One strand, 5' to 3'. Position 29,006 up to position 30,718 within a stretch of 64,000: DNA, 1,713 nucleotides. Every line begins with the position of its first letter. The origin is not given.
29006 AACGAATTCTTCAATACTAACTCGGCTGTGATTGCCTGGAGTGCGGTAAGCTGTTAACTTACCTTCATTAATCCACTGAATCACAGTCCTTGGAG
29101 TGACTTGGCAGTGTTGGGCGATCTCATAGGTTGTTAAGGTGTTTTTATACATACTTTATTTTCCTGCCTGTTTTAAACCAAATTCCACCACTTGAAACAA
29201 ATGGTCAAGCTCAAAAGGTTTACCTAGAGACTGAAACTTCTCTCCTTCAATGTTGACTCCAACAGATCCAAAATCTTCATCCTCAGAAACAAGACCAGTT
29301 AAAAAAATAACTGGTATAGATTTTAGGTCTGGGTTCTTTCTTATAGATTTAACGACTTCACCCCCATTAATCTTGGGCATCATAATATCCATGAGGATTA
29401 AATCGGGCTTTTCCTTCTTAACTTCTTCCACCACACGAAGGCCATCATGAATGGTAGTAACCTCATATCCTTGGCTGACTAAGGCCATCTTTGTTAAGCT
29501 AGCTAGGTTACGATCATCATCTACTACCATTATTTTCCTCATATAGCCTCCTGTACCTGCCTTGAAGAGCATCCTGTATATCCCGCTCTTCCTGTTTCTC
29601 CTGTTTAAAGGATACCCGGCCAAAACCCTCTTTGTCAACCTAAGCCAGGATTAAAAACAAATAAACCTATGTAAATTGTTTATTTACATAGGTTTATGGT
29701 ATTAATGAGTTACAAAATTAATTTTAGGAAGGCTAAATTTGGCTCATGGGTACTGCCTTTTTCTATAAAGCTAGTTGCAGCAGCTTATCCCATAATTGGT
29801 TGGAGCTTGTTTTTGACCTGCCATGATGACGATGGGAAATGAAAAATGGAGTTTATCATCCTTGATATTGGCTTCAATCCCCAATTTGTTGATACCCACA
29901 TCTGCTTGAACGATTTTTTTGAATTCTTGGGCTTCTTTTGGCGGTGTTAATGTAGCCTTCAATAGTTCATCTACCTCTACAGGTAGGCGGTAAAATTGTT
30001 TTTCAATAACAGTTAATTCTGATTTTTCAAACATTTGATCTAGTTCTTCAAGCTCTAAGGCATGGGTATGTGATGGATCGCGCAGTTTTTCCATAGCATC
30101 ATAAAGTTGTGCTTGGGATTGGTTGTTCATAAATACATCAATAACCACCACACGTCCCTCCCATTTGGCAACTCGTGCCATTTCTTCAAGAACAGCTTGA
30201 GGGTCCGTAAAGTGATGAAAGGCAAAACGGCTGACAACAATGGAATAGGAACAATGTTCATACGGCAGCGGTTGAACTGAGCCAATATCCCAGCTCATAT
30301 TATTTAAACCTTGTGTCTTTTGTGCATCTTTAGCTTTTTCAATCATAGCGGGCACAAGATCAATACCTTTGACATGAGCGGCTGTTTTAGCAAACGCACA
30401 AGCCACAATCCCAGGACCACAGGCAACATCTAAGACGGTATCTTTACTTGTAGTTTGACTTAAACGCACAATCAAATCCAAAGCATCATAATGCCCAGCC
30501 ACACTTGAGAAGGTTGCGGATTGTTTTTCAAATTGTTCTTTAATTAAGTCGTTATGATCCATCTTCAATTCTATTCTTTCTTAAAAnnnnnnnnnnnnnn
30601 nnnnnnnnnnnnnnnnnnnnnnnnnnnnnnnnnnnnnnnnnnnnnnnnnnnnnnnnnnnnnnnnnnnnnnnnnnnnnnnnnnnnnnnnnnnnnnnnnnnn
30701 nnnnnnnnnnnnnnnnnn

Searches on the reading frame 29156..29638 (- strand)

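Call 25: search_protein_families(library=pfam, proteins=[window:29156-29638:-], max_evalue=0.00001)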
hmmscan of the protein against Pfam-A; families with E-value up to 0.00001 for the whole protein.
window:29156-29638:- (160 aa): 1 family
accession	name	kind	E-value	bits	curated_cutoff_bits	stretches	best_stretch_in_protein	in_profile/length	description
PF00072.30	Response_reg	-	6.5e-22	78.2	30.2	1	36-151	1-110/111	Response regulator receiver domain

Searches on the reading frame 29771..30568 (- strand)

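Call 24: search_protein_families(library=pfam, proteins=[window:29771-30568:-], max_evalue=0.00001)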
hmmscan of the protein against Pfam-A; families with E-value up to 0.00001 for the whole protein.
window:29771-30568:- (265 aa): 6 families
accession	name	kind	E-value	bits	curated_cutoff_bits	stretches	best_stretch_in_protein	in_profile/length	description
PF08241.18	Methyltransf_11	-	5e-21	75.6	21.2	1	46-142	1-95/95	Methyltransferase domain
PF13847.12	Methyltransf_31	-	8.1e-21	74.7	27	1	41-177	3-138/145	Methyltransferase domain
PF13649.12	Methyltransf_25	-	1.3e-20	74.3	27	1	45-138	1-97/97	Methyltransferase domain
PF13489.12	Methyltransf_23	-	5.1e-17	62.5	27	1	27-189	7-163/164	Methyltransferase domain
PF01209.24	Ubie_methyltran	-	3.5e-15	56.4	20.1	1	31-146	37-155/233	ubiE/COQ5 methyltransferase family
PF08242.18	Methyltransf_12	-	5.2e-12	46.8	30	1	46-139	1-97/98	Methyltransferase domain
